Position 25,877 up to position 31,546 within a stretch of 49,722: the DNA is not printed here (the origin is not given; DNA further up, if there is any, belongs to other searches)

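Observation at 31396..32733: PurD-like ATP-grasp enzyme placed between the giant ejection protein and the lysis genes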

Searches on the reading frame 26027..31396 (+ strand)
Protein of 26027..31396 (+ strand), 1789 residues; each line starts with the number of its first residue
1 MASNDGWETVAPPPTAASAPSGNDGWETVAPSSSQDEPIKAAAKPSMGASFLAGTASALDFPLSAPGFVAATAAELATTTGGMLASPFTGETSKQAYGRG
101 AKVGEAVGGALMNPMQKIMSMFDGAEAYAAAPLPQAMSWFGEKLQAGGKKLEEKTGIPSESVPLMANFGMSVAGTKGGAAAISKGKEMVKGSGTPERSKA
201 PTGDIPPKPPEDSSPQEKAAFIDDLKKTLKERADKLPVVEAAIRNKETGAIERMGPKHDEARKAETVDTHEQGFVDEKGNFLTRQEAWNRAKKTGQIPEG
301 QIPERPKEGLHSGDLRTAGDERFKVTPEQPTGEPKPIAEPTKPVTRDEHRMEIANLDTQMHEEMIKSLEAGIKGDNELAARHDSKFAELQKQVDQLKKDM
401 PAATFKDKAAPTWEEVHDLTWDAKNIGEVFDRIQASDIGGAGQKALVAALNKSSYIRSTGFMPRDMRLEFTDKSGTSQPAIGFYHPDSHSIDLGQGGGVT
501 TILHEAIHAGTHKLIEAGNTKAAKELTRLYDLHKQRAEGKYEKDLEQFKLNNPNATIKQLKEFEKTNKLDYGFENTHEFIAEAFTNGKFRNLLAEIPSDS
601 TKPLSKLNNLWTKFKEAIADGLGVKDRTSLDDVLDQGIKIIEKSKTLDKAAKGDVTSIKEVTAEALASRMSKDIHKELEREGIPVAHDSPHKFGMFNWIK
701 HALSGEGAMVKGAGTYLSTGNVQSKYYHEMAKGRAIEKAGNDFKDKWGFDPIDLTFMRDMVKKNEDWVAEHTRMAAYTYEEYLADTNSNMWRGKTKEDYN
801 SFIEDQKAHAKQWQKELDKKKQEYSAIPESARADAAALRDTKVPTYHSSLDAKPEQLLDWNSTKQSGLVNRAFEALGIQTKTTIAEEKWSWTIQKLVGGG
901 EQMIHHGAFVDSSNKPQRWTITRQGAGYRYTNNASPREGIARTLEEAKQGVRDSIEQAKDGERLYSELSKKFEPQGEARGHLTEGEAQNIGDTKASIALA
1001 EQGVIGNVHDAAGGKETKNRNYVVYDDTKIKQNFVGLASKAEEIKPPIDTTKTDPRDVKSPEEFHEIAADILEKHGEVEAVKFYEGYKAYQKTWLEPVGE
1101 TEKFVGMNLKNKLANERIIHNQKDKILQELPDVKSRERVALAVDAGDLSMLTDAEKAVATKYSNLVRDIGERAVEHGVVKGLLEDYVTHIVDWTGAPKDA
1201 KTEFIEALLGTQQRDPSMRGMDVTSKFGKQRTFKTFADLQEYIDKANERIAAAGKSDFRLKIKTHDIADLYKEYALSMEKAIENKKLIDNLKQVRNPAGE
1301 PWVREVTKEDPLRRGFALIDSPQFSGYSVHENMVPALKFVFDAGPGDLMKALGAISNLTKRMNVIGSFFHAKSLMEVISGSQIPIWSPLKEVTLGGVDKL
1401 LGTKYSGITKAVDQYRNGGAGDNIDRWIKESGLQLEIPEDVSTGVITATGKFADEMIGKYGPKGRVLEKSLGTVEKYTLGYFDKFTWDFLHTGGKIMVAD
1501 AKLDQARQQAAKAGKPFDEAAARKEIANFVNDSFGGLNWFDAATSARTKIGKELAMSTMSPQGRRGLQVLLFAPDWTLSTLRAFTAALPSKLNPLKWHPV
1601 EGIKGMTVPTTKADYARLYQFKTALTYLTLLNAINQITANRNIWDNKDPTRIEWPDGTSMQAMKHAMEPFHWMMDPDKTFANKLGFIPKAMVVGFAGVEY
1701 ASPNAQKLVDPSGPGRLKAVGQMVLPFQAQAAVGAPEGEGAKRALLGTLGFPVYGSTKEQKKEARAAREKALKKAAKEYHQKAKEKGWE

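Call 11: search_protein_families(library=phrogs, proteins=[window:26027-31396:+], max_evalue=0.001)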
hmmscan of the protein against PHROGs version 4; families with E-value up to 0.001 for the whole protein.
window:26027-31396:+ (1789 aa): 1 family
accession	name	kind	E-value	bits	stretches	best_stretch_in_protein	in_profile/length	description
phrog_839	-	unknown function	1e-09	39.4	1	265-316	125-175/253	-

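Call 12: search_protein_families(library=pfam, proteins=[window:26027-31396:+], max_evalue=0.01)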
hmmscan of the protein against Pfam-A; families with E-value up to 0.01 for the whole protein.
window:26027-31396:+ (1789 aa): 0 families

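Call 52: search_solved_structures(query=window:26027-31393:+, max_evalue=1)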
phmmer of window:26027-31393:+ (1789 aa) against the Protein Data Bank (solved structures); distinct sequences matched with E-value up to 1: 1.
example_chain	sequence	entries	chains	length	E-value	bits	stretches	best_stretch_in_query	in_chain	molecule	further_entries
8vb2_A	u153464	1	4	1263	0.094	13.8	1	500-605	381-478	Tetrameric ejection protein (gp48)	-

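Call 63: search_dna_similar(query=window:26027-31393:+, collection=phages, mode=protein, max_rows=25, max_evalue=0.001)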
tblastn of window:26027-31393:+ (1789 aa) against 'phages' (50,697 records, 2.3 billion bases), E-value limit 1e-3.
Records with a match: 16; places in all: 16; records where one place covers at least 80% of the query: 0.
Best place of each record, by identity: <60% 16.
By first word of the organism name: CrAssphage 7; uncultured 4; Rhizobium 2; Carjivirus 1; Bacteriophage 1; Yersinia 1.
By host as written in the record: - 11; Rhizobium phaseoli N831 2; bacterium 1; Homo sapiens 1; Yersinia enterocolitica ATCC 700822 1.
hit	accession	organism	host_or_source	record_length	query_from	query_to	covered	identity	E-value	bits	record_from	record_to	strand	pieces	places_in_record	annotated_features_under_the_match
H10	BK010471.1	Carjivirus communis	bacterium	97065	414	625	12%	26.7%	6e-4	51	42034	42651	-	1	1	KP06_gp45: putative RNAP associated protein fused to zincin protease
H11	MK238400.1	CrAssphage ZA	Homo sapiens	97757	414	625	12%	26.7%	7e-4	51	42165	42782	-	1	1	putative RNAP associated protein fused to zincinprotease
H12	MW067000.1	CrAssphage sp. C0521BD4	stool sample from an infant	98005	414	625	12%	26.3%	8e-4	50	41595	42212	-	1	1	putative RNAP associated protein fused to zincinprotease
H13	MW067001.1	CrAssphage sp. C0521BW15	stool sample from an infant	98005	414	625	12%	26.3%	8e-4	50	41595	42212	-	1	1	putative RNAP associated protein fused to zincinprotease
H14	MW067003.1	CrAssphage sp. C0531BW4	stool sample from an infant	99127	414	625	12%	25.9%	7e-4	51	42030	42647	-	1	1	putative RNAP associated protein fused to zincinprotease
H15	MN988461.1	Rhizobium phage RHph_TM27A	Rhizobium phaseoli N831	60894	461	650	11%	26.9%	1e-3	50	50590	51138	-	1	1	hypothetical protein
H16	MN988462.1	Rhizobium phage RHph_TM27B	Rhizobium phaseoli N831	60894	461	650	11%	26.9%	1e-3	50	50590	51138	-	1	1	hypothetical protein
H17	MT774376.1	uncultured phage cr55_1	human feces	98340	429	604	10%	28.5%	6e-4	51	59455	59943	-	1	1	hypothetical protein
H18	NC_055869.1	uncultured phage cr55_1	human feces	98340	429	604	10%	28.5%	6e-4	51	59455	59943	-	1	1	hypothetical protein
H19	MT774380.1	uncultured phage cr1_1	human feces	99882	429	604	10%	28.5%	6e-4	51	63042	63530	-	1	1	hypothetical protein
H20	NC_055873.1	uncultured phage cr1_1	human feces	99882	429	604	10%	28.5%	6e-4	51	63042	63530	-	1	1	hypothetical protein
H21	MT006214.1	CrAssphage LMMB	human gut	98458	449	625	10%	27.8%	2e-4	53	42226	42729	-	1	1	RNAP associated protein/zincin protease fusion protein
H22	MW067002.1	CrAssphage sp. C0526BW15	stool sample from an infant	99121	449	625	10%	26.8%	6e-4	51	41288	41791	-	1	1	putative RNAP associated protein fused to zincinprotease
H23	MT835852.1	Bacteriophage sp.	human fecal samples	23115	449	625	10%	26.8%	6e-4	51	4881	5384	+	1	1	record has no annotation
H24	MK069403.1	CrAssphage sp. O-152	fecal sample from Mexican boy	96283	449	625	10%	26.8%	6e-4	51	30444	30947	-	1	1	record has no annotation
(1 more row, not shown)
